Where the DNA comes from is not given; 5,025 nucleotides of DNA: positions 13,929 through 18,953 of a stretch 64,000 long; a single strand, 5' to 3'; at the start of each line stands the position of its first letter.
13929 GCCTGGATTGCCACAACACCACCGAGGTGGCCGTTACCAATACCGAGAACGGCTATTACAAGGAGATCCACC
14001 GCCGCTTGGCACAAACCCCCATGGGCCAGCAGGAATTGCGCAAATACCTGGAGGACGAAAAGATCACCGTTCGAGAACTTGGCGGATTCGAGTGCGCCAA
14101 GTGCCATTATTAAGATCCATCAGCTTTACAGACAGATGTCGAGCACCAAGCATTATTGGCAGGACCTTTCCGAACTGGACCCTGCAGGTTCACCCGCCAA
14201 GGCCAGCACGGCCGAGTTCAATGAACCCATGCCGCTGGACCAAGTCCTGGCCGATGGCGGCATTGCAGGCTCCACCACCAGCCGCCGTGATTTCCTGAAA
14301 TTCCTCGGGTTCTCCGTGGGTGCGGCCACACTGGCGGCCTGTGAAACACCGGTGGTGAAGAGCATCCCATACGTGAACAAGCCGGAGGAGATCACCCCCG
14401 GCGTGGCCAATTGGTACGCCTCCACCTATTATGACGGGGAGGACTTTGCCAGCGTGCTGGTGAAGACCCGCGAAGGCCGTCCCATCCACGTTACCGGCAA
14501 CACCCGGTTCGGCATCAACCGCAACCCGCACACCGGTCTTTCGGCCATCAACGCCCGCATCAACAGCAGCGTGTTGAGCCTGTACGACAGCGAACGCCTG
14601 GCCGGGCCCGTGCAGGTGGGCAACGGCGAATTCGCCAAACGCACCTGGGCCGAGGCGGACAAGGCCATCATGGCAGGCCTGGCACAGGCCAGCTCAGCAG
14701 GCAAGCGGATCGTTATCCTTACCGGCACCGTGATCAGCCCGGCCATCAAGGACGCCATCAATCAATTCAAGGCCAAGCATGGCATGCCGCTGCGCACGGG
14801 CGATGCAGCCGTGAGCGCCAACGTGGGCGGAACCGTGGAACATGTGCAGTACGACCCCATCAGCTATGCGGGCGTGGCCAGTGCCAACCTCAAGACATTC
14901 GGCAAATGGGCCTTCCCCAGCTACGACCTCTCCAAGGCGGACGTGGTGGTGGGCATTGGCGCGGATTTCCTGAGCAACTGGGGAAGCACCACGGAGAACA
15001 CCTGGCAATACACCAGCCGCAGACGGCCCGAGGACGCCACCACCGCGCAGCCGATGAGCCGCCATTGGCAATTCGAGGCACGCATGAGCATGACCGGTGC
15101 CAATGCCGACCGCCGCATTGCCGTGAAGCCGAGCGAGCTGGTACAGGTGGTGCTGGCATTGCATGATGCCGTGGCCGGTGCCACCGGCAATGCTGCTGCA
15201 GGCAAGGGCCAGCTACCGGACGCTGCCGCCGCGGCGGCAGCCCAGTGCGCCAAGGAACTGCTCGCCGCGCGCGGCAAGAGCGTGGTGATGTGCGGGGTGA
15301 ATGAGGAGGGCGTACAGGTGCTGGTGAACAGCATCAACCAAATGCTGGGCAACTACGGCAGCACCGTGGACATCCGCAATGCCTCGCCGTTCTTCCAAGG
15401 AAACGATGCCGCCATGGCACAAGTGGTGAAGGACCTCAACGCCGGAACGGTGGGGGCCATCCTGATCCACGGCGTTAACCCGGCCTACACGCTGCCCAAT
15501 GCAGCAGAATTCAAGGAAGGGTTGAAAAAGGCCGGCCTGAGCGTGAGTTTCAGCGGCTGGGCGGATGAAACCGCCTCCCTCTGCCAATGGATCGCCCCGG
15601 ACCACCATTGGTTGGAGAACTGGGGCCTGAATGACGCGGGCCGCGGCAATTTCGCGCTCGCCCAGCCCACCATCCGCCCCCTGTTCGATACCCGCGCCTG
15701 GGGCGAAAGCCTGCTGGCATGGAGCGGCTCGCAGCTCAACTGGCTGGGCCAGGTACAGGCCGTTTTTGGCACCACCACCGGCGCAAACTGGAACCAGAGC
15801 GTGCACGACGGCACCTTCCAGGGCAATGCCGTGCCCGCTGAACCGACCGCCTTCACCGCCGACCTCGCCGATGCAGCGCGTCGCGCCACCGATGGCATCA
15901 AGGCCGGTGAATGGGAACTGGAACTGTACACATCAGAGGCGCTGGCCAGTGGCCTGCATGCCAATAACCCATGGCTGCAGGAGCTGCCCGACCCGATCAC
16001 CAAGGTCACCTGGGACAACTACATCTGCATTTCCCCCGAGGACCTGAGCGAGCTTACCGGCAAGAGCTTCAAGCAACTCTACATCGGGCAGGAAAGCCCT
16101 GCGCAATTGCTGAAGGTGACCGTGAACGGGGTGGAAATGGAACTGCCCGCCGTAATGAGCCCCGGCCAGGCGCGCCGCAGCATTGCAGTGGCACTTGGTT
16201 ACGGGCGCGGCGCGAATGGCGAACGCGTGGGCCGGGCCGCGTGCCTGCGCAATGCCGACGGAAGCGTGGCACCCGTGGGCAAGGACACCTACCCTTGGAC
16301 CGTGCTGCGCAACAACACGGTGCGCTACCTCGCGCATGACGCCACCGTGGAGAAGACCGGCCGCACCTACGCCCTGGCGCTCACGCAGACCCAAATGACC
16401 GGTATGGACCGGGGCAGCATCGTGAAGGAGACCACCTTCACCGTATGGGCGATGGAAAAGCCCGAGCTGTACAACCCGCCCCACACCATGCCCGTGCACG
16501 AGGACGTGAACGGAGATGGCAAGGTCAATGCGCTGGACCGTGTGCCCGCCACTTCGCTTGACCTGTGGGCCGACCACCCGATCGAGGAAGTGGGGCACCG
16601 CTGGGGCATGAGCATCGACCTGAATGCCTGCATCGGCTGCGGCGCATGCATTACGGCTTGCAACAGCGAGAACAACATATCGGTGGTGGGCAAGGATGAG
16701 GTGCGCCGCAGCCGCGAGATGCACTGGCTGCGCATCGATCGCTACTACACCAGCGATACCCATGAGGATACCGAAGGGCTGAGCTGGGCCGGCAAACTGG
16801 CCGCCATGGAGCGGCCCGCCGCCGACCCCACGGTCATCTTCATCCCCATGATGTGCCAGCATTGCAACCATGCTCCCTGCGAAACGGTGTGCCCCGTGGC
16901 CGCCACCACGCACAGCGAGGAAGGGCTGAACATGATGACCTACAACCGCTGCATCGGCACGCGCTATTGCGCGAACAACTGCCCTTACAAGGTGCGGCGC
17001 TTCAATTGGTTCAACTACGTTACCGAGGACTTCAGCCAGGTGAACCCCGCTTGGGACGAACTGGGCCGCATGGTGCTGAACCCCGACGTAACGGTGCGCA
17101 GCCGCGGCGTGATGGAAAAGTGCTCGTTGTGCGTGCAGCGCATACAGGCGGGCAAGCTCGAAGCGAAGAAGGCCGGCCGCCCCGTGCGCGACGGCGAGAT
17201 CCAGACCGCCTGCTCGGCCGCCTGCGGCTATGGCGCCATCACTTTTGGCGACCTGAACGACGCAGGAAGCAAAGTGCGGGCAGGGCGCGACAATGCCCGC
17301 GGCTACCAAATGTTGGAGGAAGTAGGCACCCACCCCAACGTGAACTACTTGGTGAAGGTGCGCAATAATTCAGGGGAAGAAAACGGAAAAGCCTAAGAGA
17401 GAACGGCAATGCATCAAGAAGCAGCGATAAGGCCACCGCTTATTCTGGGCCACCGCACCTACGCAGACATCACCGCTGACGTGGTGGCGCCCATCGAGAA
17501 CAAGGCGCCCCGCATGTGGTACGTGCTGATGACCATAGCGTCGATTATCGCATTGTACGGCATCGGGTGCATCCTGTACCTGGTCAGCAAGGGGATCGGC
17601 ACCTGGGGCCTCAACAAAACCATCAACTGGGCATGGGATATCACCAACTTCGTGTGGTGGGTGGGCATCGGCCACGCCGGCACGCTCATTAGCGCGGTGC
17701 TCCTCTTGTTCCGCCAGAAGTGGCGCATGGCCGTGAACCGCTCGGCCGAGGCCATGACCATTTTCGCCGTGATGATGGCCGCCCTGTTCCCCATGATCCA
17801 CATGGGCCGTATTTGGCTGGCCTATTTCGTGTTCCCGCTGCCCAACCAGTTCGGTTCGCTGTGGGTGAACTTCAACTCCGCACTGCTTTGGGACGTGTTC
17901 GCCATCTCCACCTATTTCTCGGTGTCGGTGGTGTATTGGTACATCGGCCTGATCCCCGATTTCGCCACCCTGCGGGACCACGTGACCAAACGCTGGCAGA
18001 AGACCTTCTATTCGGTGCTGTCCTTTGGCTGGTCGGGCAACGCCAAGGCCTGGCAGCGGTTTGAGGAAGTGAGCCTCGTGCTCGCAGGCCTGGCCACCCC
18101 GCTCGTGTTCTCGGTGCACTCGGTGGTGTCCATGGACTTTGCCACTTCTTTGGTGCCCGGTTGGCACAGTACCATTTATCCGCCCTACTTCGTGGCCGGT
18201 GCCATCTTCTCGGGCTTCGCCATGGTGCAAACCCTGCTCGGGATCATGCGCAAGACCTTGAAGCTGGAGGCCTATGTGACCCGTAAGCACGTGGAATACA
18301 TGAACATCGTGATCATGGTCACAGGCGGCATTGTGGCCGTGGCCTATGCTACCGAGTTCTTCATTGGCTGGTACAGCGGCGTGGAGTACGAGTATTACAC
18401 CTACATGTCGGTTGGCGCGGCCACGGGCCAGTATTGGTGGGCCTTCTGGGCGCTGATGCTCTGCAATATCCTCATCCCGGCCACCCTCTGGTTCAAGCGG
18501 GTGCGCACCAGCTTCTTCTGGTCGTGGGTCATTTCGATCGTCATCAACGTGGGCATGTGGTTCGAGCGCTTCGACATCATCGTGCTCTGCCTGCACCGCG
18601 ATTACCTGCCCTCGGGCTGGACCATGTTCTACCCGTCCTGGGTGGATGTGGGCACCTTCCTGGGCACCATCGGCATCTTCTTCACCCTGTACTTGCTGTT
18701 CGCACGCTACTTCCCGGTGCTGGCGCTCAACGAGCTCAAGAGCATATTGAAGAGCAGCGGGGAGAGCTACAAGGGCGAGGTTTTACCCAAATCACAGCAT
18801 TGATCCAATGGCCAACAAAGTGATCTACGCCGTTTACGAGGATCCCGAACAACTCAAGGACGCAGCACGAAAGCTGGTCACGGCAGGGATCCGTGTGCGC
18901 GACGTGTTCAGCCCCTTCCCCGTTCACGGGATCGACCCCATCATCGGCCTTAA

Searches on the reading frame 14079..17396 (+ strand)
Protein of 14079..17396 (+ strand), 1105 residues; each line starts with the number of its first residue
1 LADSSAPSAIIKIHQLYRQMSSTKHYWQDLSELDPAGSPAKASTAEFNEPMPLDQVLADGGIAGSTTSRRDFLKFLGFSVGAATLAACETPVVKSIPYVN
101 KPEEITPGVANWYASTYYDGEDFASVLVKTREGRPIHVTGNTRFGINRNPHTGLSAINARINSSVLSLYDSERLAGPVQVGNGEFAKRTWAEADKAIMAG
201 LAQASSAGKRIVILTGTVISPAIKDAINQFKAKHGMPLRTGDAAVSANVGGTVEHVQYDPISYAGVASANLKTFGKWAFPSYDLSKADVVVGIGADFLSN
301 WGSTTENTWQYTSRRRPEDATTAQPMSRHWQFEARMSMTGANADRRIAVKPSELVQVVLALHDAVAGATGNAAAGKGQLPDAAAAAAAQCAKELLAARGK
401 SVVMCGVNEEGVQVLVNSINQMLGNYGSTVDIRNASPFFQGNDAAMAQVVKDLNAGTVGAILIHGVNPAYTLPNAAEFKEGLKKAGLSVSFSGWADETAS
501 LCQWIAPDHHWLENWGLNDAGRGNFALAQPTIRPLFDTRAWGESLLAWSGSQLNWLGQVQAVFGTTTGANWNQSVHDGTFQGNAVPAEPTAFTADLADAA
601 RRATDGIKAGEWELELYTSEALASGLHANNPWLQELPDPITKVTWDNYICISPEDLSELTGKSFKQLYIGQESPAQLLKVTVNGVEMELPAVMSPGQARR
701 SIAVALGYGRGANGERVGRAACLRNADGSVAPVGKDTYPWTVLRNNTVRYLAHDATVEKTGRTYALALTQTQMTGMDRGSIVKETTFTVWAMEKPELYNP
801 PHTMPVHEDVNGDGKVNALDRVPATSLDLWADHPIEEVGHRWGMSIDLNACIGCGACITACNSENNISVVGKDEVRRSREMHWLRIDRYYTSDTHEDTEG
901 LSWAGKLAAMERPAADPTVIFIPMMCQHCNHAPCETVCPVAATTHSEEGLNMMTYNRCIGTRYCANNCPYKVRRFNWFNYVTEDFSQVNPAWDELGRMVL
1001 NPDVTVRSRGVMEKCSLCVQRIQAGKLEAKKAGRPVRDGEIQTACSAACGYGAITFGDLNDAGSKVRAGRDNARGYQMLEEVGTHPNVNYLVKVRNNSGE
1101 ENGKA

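Call 52: search_protein_families(library=pfam, proteins=[window:14079-17396:+], max_evalue=0.00001)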
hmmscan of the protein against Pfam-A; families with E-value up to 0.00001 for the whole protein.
window:14079-17396:+ (1105 aa): 5 families
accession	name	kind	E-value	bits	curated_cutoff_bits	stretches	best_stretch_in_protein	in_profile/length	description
PF13247.11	Fer4_11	-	1.6e-11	44.7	26.2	1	919-979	3-65/100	4Fe-4S dicluster domain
PF12838.12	Fer4_7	-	4.3e-11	43.5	27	1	851-942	2-52/52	4Fe-4S dicluster domain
PF00384.28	Molybdopterin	-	1.3e-08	34.8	24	1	180-539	9-341/353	Molybdopterin oxidoreductase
PF13183.11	Fer4_8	-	2.2e-07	31.7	27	0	848-940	2-66/68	4Fe-4S dicluster domain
PF13237.11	Fer4_10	-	5.3e-07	29.9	25.5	0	844-862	2-21/53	4Fe-4S dicluster domain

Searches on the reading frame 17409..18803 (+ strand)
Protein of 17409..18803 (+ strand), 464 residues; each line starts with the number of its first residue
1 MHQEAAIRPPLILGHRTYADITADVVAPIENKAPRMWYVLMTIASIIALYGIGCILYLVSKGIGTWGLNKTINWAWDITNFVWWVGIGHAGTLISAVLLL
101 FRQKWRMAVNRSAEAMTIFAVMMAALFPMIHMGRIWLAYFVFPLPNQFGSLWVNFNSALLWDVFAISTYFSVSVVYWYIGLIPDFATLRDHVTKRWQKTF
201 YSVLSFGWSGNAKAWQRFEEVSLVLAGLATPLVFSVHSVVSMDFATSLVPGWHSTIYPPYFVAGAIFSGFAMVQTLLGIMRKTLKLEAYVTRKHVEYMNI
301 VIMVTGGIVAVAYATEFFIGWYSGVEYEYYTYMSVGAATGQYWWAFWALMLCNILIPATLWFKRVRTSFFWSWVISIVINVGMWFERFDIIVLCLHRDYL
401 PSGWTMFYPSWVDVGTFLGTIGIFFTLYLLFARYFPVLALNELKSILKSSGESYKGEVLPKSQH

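Call 52: search_protein_families(library=pfam, proteins=[window:17409-18803:+], max_evalue=0.00001)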
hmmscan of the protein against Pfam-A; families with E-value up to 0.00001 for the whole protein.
window:17409-18803:+ (464 aa): 1 family
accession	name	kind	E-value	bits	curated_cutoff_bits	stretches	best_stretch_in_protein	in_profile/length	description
PF03916.19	NrfD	-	3.7e-15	56.8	25.8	1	69-392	6-306/313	Polysulphide reductase, NrfD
